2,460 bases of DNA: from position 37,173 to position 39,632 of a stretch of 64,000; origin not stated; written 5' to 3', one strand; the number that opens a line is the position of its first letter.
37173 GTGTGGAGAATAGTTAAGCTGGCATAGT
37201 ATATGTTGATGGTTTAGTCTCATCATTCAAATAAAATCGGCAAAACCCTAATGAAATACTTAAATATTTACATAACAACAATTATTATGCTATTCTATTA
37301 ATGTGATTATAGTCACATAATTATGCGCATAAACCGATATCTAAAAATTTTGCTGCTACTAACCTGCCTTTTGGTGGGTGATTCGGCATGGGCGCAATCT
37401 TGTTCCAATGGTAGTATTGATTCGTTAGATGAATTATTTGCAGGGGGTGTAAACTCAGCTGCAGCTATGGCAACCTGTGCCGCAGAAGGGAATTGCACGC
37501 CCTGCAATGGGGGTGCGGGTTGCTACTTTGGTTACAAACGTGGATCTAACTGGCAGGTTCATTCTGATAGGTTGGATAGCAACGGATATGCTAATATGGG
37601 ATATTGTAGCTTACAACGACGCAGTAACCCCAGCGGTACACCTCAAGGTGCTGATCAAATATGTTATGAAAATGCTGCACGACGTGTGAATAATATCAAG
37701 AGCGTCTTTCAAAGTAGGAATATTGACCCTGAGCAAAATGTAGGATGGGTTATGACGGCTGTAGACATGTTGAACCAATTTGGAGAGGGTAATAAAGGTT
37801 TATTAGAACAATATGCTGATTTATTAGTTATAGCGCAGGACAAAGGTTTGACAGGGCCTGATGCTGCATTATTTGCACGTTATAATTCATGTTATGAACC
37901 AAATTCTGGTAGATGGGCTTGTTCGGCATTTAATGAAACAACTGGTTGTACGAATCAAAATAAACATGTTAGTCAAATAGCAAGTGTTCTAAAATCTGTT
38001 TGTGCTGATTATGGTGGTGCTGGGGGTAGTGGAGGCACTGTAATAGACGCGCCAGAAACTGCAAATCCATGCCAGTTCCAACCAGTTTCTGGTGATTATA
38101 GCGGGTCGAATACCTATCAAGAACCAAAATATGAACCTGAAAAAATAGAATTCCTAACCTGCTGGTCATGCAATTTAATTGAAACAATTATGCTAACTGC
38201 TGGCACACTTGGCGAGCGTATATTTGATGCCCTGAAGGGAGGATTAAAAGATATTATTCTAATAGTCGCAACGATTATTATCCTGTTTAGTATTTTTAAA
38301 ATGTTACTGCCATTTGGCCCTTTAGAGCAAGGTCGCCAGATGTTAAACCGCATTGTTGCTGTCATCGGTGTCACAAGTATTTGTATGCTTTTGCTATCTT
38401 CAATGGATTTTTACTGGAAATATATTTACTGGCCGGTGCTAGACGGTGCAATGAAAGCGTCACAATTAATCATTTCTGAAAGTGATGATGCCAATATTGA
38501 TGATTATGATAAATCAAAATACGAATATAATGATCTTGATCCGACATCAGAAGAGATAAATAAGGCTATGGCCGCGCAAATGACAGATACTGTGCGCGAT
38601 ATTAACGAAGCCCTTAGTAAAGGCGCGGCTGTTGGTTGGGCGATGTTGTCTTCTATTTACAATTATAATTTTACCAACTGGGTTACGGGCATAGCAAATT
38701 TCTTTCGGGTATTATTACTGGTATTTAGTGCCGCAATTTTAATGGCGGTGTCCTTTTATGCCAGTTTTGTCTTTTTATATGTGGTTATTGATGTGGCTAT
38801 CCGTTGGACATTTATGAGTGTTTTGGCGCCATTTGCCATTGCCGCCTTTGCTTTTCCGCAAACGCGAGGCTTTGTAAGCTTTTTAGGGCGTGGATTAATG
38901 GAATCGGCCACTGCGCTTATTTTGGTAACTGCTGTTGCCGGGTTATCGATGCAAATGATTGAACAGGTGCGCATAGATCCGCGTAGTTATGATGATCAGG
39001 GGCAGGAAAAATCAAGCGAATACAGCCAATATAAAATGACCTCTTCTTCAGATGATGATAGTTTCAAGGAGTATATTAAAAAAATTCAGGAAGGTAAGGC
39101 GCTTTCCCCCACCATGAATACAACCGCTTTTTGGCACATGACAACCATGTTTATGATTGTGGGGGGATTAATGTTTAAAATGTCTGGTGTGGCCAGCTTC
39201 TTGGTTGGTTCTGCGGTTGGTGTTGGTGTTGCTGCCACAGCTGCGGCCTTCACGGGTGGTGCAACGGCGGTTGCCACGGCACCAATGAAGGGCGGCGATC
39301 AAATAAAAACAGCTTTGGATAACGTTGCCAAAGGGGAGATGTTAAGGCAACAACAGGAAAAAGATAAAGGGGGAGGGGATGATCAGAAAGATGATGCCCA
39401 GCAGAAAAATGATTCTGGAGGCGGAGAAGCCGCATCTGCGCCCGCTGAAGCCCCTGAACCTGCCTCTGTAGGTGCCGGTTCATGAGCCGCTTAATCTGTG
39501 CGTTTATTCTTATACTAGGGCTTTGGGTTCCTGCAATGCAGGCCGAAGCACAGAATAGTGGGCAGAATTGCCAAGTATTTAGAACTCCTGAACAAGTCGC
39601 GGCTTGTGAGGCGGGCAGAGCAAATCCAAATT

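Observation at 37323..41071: Orphan tandem pair of VirB6/TrbL-like giant Cys-rich polytopic membrane paralogs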

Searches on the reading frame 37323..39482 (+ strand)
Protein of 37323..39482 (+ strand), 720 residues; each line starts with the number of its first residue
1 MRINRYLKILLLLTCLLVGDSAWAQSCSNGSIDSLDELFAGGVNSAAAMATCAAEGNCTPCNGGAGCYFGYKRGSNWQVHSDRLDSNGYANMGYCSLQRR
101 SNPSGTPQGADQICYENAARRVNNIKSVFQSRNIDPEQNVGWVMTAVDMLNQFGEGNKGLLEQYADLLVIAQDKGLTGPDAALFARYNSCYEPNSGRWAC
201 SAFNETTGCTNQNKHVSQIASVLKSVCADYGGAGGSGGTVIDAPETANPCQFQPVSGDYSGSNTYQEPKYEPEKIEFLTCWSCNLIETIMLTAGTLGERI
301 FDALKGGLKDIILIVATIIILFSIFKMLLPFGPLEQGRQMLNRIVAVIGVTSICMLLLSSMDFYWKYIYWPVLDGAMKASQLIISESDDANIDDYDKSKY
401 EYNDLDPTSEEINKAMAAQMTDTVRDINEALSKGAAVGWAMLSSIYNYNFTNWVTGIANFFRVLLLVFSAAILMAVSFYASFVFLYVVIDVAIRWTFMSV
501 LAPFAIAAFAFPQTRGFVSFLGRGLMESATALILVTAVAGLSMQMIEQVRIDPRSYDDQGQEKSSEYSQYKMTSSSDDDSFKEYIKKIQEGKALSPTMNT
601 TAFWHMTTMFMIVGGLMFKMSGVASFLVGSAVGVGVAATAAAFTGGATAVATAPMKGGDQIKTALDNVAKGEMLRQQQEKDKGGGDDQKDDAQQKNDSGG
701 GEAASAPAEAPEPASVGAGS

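Call 3: search_protein_families(library=pfam, proteins=[window:37323-39482:+], max_evalue=10)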
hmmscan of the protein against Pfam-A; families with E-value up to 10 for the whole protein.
window:37323-39482:+ (720 aa): 1 family
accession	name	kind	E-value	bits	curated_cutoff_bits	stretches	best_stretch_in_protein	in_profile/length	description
PF04610.19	TrbL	-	7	6.8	25.9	1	317-549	2-183/215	TrbL/VirB6 plasmid conjugal transfer protein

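Call 4: search_protein_families(library=ncbifam, proteins=[window:37323-39482:+], max_evalue=10)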
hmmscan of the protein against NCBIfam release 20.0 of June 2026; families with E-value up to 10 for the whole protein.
window:37323-39482:+ (720 aa): 1 family
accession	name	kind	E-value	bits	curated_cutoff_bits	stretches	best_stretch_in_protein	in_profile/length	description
TIGR02896.1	spore_III_AF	equivalog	7.2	7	61.3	1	308-422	3-100/106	stage III sporulation protein AF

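Call 10: find_homologous_proteins(query=window:37323-39482:+, max_evalue=0.001)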
Query window:37323-39482:+ (720 aa): 1 proteins with E <= 0.001 among 8000 candidates.
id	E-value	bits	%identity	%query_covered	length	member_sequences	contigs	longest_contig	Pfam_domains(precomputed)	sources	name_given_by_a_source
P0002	0.0e+0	1639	100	100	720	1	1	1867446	-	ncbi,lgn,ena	-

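Call 27: search_protein_families(library=pfam, alignment_id=A2, max_evalue=0.01)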
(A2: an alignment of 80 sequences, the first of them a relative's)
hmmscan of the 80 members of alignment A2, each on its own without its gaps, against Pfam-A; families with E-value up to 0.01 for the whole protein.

A. member 1, P0002 (720 aa): 0 families

B. families by the number of members that match (of 80 scanned): 9 families
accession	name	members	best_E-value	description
PF04610.19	TrbL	48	5.3e-12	TrbL/VirB6 plasmid conjugal transfer protein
PF01551.29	Peptidase_M23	8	1.3e-29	Peptidase family M23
PF01464.25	SLT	1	3.7e-11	Transglycosylase SLT domain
PF00877.26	NLPC_P60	1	0.00027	NlpC/P60 family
PF07464.16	ApoLp-III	1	0.00054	Apolipophorin-III precursor (apoLp-III)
PF02163.28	Peptidase_M50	1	0.00092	Peptidase family M50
PF15607.11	Ntox44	1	0.0047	Bacterial toxin 44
PF19300.4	BPD_transp_1_N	1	0.0095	Binding-prot-dependent transport system membrane comp, N-term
PF01312.24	Bac_export_2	1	0.0099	FlhB HrpN YscU SpaS Family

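Call 29: search_protein_families(library=ncbifam, alignment_id=A2, max_evalue=0.01)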
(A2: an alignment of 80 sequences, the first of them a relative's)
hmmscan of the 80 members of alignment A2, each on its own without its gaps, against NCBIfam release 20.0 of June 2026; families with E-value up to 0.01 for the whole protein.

A. member 1, P0002 (720 aa): 0 families

B. families by the number of members that match (of 80 scanned): 25 families
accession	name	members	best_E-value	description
NF008652.0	PRK11649.1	7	6e-24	murein DD-endopeptidase MepM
NF053824.1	PdgNdpepShyC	7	6.4e-24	peptidoglycan DD-endopeptidase ShyC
NF052336.1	PdgHdaseHSB100310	7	4.9e-22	peptidoglycan hydrolase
NF052530.1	Heli_ShapePgp3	7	2.6e-21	peptidoglycan metallopeptidase Pgp3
NF053825.1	PdgNdpepShyA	7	3.2e-21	peptidoglycan DD-endopeptidase ShyA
NF040883.1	amid_act_ActS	7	3.5e-16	amidase activator ActS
NF050804.1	CellDivDipMCaul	7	4.8e-15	cell division endopeptidase DipM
NF053738.1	S2SprSpoIIQBc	7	2.8e-14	stage II sporulation protein SpoIIQ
NF052529.1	PG_M23_Pgp6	7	8.9e-13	peptidoglycan metallopeptidase Pgp6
NF008123.1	PRK10871.1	6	1e-13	murein hydrolase activator NlpD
NF041208.1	celldiv_DipM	6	2e-12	cell division endopeptidase DipM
NF008644.1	PRK11637.1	6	1.9e-11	murein hydrolase activator EnvC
NF047755.1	LIC_10271_M23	5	3.4e-05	LIC_10271 family cell wall hydrolase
NF010426.0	PRK13852.1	4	1.7e-05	type IV secretion system protein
NF004799.0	PRK06148.1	2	0.00015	hypothetical protein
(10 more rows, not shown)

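Call 32: find_homologous_proteins(query=A3, max_evalue=0.001)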
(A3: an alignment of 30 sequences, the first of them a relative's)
Query A3 (30 sequences) (720 aa, profile of the alignment): 2 proteins with E <= 0.001 among 8000 candidates.
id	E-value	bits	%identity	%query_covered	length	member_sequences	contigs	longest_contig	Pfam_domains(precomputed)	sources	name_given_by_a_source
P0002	1.7e-139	484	100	100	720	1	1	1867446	-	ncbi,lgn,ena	-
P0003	1.5e-97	346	46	48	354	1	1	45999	-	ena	-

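Call 37: find_related_loci(query=A4, collection=genome_contigs, flank=10000)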
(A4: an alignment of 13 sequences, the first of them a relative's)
Query A4 (720 aa) in genome_contigs; peptide patterns used: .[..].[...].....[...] (x = any residue, [..] = any of these).
25 stretches matched a pattern; 7 encode a relative of the query (tblastn E <= 1e-3); 7 distinct loci.
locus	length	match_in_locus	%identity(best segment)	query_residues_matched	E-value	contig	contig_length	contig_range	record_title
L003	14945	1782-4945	31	52-633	2e-76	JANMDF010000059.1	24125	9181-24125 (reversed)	MAG: Alphaproteobacteria bacterium isolate OTE_75_metabat_199 OTE_75_k141_2511890, whole genome shotgun sequence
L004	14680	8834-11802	34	272-633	4e-61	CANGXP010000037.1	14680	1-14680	MAG: Alphaproteobacteria bacterium isolate RE-15aug16-207 genome assembly, contig: RE-15aug16-C5771, whole genome shotgu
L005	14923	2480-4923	29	256-548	1e-31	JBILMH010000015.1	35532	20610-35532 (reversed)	MAG: Alphaproteobacteria bacterium isolate ME2017-08-18_3300034012_group7_bin46 Rohwer_bin1826_scaffold_479_c1, whole ge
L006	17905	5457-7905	28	256-548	5e-31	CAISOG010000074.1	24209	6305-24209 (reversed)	MAG: uncultured Holosporaceae bacterium isolate Loclat_bin-11545 genome assembly, contig: bin-11545:074/256, whole genom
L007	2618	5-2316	27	256-548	1e-29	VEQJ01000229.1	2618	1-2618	MAG: Alphaproteobacteria bacterium isolate ZLKRG11 NODE_59464_length_2618_cov_3.432356, whole genome shotgun sequence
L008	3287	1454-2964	26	3-552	4e-26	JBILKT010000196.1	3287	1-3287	MAG: Alphaproteobacteria bacterium isolate ME2017-07-14_3300042517_group7_bin76 Rohwer_bin1897_scaffold_41894_c1, whole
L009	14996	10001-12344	26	253-633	8e-26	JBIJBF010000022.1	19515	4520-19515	MAG: Alphaproteobacteria bacterium isolate ME2006-08-03D11_3300047094_group2_bin173 Rohwer_bin1825_scaffold_2044_c1, who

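Call 42: search_protein_families(library=pfam, alignment_id=A5, max_evalue=0.001)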
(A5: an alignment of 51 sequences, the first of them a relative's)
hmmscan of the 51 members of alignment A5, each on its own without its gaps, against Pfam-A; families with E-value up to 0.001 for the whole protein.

A. member 1, L003:1-1473:+ (491 aa): 1 family
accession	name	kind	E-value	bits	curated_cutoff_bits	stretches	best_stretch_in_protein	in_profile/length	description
PF04610.19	TrbL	-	1.5e-13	51.5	25.9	1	140-369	14-207/215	TrbL/VirB6 plasmid conjugal transfer protein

B. families by the number of members that match (of 51 scanned): 69 families (the first 25 are shown)
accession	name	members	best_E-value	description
PF00072.30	Response_reg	3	6.6e-28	Response regulator receiver domain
PF02643.20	DUF192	2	2.4e-30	Uncharacterized ACR, COG1430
PF03060.21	NMO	2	9.8e-09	Nitronate monooxygenase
PF00478.31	IMPDH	1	3.6e-156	IMP dehydrogenase / GMP reductase domain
PF00180.25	Iso_dh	1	8.5e-103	Isocitrate/isopropylmalate dehydrogenase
PF01255.24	Prenyltransf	1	5.5e-85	Putative undecaprenyl diphosphate synthase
PF01098.24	FTSW_RODA_SPOVE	1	3.7e-64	Cell cycle protein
PF01138.27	RNase_PH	1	5.4e-58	3' exoribonuclease family, domain 1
PF00773.25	RNB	1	1.4e-53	RNB domain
PF02321.23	OEP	1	8.3e-52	Outer membrane efflux protein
PF01728.25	FtsJ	1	5.6e-51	FtsJ-like methyltransferase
PF01148.25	CTP_transf_1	1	1.9e-50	Cytidylyltransferase family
PF03641.19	Lysine_decarbox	1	8.6e-45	Possible lysine decarboxylase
PF01509.24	TruB_N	1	5.3e-43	TruB family pseudouridylate synthase (N terminal domain)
PF05173.19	DapB_C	1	2.9e-39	Dihydrodipicolinate reductase, C-terminus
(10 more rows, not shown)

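Call 67: find_related_loci(query=A4, collection=metagenome_contigs, flank=10000)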
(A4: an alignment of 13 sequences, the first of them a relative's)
Query A4 (720 aa) in metagenome_contigs; peptide patterns used: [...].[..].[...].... (x = any residue, [..] = any of these).
71 stretches matched a pattern, but none encodes a relative of the query by tblastn (E <= 1e-3).

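Call 73: search_protein_families(library=pfam, proteins=[L004:6932-7843:+, L009:6507-7676:+, L005:5535-6098:+], max_evalue=0.01)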
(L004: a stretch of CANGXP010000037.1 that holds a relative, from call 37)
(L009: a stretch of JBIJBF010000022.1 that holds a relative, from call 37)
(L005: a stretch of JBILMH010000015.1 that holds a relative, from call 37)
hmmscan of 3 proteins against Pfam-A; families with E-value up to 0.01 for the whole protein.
L004:6932-7843:+ (304 aa): 3 families
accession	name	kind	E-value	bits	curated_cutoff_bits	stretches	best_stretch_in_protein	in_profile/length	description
PF00535.33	Glycos_transf_2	-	1e-19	71.5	23.3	1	15-183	1-164/168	Glycosyl transferase family 2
PF10111.15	Glyco_tranf_2_2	-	1.3e-11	44.9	27.3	1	18-215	6-209/276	Glycosyltransferase like family 2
PF13641.12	Glyco_tranf_2_3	-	0.00099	19.6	27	1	14-210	3-199/230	Glycosyltransferase like family 2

L009:6507-7676:+ (390 aa): 0 families

L005:5535-6098:+ (188 aa): 1 family
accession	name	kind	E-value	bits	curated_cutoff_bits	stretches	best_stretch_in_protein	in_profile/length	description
PF02643.20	DUF192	-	4e-30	104.2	27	1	72-174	2-94/96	Uncharacterized ACR, COG1430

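Call 75: search_dna_similar(query=L003:1-1473:+, collection=plasmids, mode=protein, max_evalue=0.001, max_rows=15)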
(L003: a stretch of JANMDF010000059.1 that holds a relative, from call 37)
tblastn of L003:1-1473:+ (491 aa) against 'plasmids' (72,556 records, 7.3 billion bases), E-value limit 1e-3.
No match.

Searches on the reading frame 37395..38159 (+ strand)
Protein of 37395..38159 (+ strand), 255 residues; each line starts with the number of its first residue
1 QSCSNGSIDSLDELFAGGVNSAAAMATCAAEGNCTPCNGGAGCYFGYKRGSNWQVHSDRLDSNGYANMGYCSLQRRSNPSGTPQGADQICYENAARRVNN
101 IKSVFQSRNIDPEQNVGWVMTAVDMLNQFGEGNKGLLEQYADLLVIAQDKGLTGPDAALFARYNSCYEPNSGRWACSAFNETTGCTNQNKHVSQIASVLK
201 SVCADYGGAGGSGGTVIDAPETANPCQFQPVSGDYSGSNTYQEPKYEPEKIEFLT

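Call 94: search_solved_structures(query=A10, max_evalue=10, show_alignments=3)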
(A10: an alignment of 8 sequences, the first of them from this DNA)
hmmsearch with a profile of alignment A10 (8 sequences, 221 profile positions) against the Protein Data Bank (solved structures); distinct sequences matched with E-value up to 10: 4.
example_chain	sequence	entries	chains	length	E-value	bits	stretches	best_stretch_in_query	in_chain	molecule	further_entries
6b23_a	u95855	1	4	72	0.5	13.4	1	91-152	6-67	Capsid morphogenesis B protein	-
2l8t_A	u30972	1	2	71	0.51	13.4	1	91-152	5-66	Transposon Tn557 toxic shock syndrome toxin-1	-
5n8r_A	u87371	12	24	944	0.71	12.9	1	100-202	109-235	CG9323, isoform A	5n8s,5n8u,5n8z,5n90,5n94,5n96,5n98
1dlw_A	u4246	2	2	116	0.8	12.8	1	90-136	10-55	HEMOGLOBIN | MYOGLOBIN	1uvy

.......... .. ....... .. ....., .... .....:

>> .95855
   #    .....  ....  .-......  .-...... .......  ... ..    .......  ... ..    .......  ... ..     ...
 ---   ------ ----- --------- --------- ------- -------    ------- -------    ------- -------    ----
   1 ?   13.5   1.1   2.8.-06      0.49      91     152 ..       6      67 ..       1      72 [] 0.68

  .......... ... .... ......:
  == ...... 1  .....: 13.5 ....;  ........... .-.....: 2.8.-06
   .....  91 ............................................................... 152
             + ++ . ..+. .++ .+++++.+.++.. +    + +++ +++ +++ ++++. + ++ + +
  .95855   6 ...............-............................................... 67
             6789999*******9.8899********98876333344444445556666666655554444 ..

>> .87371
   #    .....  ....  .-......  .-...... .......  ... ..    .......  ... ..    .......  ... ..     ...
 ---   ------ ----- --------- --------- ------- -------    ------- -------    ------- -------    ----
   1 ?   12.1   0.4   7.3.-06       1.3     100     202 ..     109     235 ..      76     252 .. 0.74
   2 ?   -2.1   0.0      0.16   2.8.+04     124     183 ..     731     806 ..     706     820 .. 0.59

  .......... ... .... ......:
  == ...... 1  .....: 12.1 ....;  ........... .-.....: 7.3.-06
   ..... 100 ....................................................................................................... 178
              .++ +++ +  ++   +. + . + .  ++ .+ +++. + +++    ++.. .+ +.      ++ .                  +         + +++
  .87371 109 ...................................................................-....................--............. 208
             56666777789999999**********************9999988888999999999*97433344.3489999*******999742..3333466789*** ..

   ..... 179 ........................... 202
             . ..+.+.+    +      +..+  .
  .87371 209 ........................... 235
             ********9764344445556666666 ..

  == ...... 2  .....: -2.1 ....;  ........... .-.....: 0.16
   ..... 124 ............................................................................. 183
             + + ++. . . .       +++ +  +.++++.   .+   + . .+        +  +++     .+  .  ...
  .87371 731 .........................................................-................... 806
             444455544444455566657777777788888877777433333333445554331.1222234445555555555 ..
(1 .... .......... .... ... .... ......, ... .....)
